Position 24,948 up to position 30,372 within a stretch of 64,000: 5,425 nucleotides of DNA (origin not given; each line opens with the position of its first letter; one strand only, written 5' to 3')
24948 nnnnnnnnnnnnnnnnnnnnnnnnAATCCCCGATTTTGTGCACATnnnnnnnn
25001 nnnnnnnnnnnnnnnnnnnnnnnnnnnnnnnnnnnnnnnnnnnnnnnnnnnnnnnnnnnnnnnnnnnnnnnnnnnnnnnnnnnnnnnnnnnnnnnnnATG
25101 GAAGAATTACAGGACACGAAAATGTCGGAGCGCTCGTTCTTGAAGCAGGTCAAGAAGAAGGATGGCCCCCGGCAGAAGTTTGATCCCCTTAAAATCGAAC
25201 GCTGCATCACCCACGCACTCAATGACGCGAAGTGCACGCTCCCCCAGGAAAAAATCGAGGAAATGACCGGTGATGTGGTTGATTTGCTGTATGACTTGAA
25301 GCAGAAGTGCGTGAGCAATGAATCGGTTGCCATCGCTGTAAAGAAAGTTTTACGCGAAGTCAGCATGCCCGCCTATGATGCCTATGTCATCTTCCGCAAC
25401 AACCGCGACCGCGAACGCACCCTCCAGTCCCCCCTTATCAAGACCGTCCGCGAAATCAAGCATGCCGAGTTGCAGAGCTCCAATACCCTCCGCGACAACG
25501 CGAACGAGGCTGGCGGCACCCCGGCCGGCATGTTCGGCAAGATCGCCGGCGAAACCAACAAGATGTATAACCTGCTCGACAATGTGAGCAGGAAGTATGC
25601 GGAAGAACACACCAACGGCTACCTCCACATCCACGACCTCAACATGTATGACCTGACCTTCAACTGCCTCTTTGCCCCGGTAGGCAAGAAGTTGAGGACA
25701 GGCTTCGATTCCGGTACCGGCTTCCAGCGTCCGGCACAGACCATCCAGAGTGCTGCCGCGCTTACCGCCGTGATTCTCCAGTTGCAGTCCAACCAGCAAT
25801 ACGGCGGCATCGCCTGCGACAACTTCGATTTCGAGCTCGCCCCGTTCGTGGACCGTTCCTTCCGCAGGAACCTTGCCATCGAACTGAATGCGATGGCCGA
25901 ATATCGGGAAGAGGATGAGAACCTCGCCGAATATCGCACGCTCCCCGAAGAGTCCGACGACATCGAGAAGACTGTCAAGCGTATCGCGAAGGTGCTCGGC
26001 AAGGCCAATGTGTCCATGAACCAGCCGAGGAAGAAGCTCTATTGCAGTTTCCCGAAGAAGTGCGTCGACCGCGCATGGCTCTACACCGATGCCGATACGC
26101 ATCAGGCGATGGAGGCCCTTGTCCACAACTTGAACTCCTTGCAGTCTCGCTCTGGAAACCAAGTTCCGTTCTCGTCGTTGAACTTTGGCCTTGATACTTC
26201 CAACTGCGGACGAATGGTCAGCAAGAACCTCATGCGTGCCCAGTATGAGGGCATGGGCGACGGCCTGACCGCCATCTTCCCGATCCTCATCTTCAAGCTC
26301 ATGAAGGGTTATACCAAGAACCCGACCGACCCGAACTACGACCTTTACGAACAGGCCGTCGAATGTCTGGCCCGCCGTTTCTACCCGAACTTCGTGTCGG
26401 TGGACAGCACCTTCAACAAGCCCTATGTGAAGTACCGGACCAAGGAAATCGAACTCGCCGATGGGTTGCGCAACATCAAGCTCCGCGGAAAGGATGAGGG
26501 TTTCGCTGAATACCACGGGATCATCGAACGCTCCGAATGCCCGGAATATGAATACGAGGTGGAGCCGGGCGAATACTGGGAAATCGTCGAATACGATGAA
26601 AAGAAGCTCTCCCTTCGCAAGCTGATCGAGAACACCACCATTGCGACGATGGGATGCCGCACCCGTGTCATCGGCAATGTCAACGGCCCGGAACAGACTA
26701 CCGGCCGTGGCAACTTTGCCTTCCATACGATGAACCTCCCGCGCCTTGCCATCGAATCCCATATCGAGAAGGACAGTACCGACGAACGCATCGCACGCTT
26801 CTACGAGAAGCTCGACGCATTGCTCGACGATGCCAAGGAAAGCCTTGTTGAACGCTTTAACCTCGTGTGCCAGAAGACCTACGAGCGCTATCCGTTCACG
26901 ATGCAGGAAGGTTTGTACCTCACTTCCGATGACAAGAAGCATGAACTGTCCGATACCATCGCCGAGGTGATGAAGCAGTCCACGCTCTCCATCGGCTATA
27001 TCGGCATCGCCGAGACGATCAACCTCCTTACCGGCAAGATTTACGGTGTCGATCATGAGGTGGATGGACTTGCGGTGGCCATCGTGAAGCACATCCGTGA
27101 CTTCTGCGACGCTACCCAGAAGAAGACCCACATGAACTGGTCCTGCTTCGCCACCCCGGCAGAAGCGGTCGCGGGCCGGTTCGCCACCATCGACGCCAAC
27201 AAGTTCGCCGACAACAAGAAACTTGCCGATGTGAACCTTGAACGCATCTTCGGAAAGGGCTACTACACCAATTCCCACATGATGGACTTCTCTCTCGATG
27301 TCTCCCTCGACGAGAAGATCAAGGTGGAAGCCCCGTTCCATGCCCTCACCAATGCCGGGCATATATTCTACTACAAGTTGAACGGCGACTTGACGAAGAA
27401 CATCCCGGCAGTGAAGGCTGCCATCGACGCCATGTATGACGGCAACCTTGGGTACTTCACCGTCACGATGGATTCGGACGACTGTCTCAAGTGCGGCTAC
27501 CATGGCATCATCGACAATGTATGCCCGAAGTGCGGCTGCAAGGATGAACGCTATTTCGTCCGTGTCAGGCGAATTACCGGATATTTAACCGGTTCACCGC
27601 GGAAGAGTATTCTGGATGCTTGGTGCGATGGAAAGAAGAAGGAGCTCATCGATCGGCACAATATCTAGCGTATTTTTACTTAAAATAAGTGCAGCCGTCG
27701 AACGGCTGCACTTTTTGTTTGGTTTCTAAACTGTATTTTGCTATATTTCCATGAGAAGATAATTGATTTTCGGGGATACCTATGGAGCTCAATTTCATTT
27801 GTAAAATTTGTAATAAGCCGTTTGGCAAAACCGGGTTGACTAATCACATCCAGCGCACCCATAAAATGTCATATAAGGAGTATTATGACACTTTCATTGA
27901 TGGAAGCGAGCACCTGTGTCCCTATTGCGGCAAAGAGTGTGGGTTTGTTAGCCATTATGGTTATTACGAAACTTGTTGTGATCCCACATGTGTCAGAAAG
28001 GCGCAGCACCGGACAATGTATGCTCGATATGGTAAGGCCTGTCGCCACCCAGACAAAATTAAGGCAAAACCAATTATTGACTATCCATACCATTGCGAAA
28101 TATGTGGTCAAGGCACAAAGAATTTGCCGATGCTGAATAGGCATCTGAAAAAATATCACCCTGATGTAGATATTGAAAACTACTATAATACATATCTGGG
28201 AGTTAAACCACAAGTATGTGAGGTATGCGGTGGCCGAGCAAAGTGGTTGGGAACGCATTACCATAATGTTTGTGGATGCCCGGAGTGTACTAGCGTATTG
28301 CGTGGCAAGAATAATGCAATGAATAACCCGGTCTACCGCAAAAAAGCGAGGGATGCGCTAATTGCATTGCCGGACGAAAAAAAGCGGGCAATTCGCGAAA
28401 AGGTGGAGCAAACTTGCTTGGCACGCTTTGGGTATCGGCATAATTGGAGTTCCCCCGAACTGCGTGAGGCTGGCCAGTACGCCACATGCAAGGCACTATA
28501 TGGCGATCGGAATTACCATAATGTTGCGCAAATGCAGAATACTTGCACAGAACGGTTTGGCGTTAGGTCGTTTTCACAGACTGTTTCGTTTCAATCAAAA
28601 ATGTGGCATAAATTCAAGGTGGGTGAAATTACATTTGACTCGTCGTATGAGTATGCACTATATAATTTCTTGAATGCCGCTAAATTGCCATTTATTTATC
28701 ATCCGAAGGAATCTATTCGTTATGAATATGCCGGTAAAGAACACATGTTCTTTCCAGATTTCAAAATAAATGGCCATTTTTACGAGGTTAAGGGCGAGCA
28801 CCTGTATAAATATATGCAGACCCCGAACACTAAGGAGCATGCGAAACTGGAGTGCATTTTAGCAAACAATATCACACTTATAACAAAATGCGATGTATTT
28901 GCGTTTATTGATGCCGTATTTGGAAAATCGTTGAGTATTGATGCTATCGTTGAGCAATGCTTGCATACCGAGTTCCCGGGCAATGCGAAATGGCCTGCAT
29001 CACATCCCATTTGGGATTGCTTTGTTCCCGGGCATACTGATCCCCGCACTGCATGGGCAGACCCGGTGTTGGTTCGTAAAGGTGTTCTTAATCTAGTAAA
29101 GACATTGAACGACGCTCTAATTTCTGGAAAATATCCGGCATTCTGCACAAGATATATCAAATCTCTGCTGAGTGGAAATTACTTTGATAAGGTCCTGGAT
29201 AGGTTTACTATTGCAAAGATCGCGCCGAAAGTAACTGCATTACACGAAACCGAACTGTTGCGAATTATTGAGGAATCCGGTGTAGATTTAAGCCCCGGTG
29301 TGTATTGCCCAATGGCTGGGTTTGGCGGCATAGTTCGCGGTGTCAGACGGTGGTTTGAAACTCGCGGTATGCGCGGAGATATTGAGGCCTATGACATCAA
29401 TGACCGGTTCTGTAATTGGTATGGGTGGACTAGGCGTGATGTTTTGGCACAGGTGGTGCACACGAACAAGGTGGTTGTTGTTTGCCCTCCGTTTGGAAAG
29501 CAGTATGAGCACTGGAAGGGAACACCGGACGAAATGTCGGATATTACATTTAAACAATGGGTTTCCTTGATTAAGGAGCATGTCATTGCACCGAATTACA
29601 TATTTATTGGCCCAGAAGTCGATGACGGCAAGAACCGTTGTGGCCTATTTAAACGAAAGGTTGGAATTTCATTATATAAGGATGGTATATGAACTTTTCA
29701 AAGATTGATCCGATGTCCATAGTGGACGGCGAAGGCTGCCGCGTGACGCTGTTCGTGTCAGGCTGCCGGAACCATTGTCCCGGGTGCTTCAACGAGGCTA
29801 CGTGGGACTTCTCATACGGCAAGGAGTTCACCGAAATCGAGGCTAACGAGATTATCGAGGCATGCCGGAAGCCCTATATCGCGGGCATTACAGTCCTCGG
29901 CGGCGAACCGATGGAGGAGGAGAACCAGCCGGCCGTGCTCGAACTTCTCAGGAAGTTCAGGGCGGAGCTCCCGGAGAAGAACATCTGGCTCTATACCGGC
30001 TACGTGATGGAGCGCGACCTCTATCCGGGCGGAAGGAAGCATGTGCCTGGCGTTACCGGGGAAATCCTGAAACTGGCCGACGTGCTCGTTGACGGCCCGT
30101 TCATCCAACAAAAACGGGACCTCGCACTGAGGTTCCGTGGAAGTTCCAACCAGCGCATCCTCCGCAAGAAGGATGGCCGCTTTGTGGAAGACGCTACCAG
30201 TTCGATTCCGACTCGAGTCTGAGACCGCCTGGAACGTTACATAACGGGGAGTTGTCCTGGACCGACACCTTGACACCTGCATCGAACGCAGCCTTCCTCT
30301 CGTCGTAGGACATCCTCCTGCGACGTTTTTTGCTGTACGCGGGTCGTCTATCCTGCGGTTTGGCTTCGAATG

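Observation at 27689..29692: Low-GC zinc-finger / methyltransferase-like gene inserted between nrdD and nrdG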

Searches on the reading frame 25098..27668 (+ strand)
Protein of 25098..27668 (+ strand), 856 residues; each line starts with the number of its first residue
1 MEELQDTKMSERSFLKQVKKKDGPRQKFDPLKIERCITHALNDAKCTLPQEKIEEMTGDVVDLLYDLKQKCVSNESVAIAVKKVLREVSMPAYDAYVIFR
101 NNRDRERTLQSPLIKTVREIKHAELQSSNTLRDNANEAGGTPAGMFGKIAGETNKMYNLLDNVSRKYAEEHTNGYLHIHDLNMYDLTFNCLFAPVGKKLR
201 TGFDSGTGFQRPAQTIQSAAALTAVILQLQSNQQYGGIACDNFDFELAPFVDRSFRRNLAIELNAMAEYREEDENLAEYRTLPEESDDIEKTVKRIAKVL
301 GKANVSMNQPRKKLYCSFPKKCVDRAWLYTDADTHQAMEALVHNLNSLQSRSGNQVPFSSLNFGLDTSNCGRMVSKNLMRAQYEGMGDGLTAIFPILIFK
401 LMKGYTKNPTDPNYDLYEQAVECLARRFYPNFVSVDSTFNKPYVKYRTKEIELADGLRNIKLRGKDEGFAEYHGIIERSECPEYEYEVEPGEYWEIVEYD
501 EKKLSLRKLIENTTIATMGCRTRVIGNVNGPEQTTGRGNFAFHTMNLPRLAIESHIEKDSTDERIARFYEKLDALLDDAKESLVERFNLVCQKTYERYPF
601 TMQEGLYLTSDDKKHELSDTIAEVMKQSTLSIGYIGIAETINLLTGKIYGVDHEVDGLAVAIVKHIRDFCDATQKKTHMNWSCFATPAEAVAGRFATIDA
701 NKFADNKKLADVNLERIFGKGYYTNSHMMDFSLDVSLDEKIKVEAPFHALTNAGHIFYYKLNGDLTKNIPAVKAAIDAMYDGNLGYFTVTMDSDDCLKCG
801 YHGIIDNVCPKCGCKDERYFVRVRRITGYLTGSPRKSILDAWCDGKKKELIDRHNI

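Call 6: search_protein_families(library=pfam, proteins=[window:25098-27668:+], max_evalue=1)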
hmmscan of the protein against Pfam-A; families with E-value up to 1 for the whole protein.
window:25098-27668:+ (856 aa): 6 families
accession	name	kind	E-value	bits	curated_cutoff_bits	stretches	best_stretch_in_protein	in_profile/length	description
PF13597.11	NRDD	-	9.4e-149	497.1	26.2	2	511-854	255-560/562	Anaerobic ribonucleoside-triphosphate reductase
PF03477.21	ATP-cone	-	1.2e-09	39.1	25.8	1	17-104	2-87/88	ATP cone domain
PF01228.26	Gly_radical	-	7.7e-08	33.3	22.2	1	736-830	6-102/106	Glycine radical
PF11230.13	YjjI-like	-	0.027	13.3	23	1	584-676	251-344/485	Glycyl radical enzyme YjjI-like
PF19446.4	DUF5984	-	0.059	13.1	23.8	1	560-643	59-139/245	Family of unknown function (DUF5984)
PF12760.12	Zn_ribbon_IS1595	-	0.15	12.5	25.4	1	808-825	20-36/46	Transposase zinc-ribbon domain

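Call 7: search_protein_families(library=ncbifam, proteins=[window:25098-27668:+], max_evalue=1)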
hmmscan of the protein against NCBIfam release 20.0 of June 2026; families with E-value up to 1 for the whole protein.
window:25098-27668:+ (856 aa): 11 families
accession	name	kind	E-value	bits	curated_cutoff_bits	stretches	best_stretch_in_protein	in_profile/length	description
NF005497.0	PRK07111.1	equivalog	5.9e-213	709.3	764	2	16-454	3-428/746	anaerobic ribonucleoside triphosphate reductase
NF011292.0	PRK14704.1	equivalog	2.1e-153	512.2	736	3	512-853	296-614/618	anaerobic ribonucleoside triphosphate reductase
TIGR02487.1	NrdD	equivalog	5e-139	464.5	326.35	3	512-854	264-579/581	anaerobic ribonucleoside-triphosphate reductase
NF006732.0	PRK09263.1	equivalog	4.1e-111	372.6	657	2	510-853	375-702/712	anaerobic ribonucleoside-triphosphate reductase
NF006126.0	PRK08270.1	equivalog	2.6e-49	168.1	548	3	538-853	402-678/684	ribonucleoside triphosphate reductase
NF006358.0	PRK08579.1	equivalog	2.6e-19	68.9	585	2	538-854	333-620/624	anaerobic ribonucleoside triphosphate reductase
NF006127.0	PRK08271.1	equivalog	1.4e-08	33.7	545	1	542-831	357-607/631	anaerobic ribonucleoside-triphosphate reductase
NF009028.0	PRK12364.1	equivalog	7.6e-06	24.2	1377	1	17-121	2-109/842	ribonucleoside-diphosphate reductase subunit alpha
NF005010.0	PRK06406.1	subfamily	0.00031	19.1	1125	1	15-165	4-161/771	vitamin B12-dependent ribonucleotide reductase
TIGR00244.1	TIGR00244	equivalog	0.0043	17.1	124.65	1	15-93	48-124/147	transcriptional regulator NrdR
TIGR04040.1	glycyl_YjjI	hypoth_equivalog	0.02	13.4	498.3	1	628-677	303-357/497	YjjI family glycine radical enzyme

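Call 32: find_related_loci(query=window:25098-27665:+, collection=viral_contigs, flank=5000)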
Query window:25098-27665:+ (856 aa) in viral_contigs; peptide patterns used: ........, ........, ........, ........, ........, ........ (x = any residue, [..] = any of these).
18 stretches matched a pattern; 17 encode a relative of the query (tblastn E <= 1e-3); 17 distinct loci.
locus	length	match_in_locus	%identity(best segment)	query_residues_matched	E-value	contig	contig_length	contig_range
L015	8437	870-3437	99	1-856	0e+0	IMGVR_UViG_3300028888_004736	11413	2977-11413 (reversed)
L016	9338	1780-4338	82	1-856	0e+0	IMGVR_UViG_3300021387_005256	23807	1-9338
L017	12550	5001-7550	67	12-856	0e+0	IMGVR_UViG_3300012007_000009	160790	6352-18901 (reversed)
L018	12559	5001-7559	66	15-856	0e+0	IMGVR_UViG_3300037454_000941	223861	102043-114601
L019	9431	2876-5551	62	15-856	0e+0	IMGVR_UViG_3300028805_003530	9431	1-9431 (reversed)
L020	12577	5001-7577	64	13-856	0e+0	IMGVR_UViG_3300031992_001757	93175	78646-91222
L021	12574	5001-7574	65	14-856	0e+0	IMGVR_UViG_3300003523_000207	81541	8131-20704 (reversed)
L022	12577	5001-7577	65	13-856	0e+0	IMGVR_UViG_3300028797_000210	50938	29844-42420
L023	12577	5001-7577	65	13-856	0e+0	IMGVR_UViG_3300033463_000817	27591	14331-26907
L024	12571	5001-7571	62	14-856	0e+0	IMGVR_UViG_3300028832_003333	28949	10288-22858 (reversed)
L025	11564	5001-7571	65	12-856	0e+0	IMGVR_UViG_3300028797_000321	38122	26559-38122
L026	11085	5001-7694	62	15-856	0e+0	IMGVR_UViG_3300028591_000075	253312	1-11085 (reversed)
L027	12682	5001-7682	60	15-856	0e+0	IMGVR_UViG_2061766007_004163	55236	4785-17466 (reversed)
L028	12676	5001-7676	62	15-856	0e+0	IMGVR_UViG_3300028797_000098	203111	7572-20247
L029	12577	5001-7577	65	13-856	0e+0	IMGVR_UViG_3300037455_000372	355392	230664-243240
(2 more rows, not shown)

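Call 75: search_protein_families(library=pfam, proteins=[L022:7703-8785:+, L028:7800-8912:+], max_evalue=0.01)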
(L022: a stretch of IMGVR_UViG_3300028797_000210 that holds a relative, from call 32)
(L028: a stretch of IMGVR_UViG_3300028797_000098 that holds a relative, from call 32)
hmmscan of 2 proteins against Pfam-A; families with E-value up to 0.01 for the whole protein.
L022:7703-8785:+ (360 aa): 1 family
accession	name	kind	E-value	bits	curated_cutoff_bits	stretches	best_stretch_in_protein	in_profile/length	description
PF24308.1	DUF7487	-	3.2e-24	86.5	27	2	77-156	22-106/220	Family of unknown function (DUF7487)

L028:7800-8912:+ (370 aa): 2 families
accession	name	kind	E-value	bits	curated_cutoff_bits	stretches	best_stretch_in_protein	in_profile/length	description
PF24308.1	DUF7487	-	3.9e-14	53.5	27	2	116-225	1-119/220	Family of unknown function (DUF7487)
PF23458.2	DUF7130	-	0.0049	17.2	35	0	10-66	28-81/89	Domain of unknown function (DUF7130)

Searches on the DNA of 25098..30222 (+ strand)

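Call 10: search_dna_similar(query=window:25098-30222:+, collection=phages, mode=near, max_rows=30)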
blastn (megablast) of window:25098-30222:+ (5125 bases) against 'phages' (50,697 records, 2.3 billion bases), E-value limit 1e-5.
No match.

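Call 70: search_rna_families(sources=[L005, L007], threshold=gathering)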
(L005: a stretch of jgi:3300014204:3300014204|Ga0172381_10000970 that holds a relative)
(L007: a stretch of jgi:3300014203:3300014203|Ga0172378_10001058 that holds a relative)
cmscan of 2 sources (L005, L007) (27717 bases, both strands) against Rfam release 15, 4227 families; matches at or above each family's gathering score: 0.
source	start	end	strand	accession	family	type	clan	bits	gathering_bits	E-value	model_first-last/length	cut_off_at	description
